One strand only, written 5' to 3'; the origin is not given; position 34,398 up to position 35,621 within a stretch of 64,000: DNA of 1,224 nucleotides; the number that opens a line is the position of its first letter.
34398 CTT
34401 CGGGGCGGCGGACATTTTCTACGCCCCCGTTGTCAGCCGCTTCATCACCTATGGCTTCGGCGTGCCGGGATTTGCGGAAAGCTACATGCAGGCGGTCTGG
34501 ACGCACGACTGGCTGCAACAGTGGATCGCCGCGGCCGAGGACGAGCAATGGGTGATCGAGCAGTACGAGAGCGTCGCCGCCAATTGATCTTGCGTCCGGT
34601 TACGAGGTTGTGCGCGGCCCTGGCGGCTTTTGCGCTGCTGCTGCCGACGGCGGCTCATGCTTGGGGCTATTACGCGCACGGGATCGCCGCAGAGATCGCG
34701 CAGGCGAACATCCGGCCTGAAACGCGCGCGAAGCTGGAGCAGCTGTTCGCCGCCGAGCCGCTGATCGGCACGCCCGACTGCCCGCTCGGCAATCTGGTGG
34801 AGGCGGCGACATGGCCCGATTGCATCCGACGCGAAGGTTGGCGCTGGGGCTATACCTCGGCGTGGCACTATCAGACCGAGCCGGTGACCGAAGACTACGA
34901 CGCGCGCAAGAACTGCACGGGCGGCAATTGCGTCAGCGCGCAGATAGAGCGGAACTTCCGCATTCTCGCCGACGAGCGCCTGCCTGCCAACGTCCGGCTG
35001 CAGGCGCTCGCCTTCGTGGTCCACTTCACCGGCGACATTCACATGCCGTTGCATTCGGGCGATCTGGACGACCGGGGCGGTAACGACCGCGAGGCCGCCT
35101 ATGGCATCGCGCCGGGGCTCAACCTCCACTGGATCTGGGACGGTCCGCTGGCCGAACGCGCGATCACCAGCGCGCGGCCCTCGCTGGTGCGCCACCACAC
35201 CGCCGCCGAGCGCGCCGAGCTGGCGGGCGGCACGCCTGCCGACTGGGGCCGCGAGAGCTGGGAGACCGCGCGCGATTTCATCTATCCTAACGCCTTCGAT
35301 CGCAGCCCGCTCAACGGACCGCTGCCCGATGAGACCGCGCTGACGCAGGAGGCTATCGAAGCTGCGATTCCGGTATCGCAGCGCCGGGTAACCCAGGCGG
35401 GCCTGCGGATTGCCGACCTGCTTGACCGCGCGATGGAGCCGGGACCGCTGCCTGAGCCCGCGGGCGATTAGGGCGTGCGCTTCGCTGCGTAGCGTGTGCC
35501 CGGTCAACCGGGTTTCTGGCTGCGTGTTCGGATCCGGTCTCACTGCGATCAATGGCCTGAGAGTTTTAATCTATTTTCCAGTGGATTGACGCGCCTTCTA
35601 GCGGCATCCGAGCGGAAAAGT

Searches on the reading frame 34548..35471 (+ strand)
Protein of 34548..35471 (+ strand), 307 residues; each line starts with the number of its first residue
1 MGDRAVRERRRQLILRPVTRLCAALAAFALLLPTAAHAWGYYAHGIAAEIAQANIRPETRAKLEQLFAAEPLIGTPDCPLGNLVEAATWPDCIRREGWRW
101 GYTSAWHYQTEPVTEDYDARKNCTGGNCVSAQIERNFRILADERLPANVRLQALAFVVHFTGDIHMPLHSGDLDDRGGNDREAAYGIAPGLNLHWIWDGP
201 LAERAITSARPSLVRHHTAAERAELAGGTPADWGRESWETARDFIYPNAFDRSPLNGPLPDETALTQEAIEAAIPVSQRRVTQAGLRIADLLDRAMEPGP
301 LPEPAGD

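Call 68: find_related_loci(query=window:34548-35471:+, collection=metagenome_contigs, flank=6000)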
Query window:34548-35471:+ (307 aa) in metagenome_contigs; peptide patterns used: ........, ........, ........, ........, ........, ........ (x = any residue, [..] = any of these).
526 stretches matched a pattern; 161 encode a relative of the query (tblastn E <= 1e-3); the best 80 are kept; 80 distinct loci.
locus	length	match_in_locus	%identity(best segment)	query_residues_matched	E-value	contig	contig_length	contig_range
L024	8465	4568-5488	97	1-307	0e+0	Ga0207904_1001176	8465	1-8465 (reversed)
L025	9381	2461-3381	88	1-307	0e+0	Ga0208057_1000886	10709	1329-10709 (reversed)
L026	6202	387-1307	91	1-307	4e-178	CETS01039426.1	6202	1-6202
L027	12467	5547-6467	88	1-307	1e-175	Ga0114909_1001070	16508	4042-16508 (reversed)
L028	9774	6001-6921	85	1-307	1e-169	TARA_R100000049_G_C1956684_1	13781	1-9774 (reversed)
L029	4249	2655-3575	82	1-307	3e-172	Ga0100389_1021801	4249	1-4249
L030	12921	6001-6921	84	1-307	2e-166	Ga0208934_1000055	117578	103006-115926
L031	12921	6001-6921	82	1-307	1e-161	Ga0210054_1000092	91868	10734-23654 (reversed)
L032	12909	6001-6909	76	1-307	7e-152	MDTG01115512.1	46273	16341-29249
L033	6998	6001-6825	75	33-307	2e-142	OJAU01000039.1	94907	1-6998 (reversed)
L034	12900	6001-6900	69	1-304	2e-137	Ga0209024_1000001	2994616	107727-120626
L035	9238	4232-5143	65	3-307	6e-132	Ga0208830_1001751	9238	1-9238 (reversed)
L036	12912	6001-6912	65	3-307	6e-132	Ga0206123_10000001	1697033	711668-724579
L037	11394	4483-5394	65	3-307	7e-132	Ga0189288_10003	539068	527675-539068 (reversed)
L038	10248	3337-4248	65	3-307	3e-131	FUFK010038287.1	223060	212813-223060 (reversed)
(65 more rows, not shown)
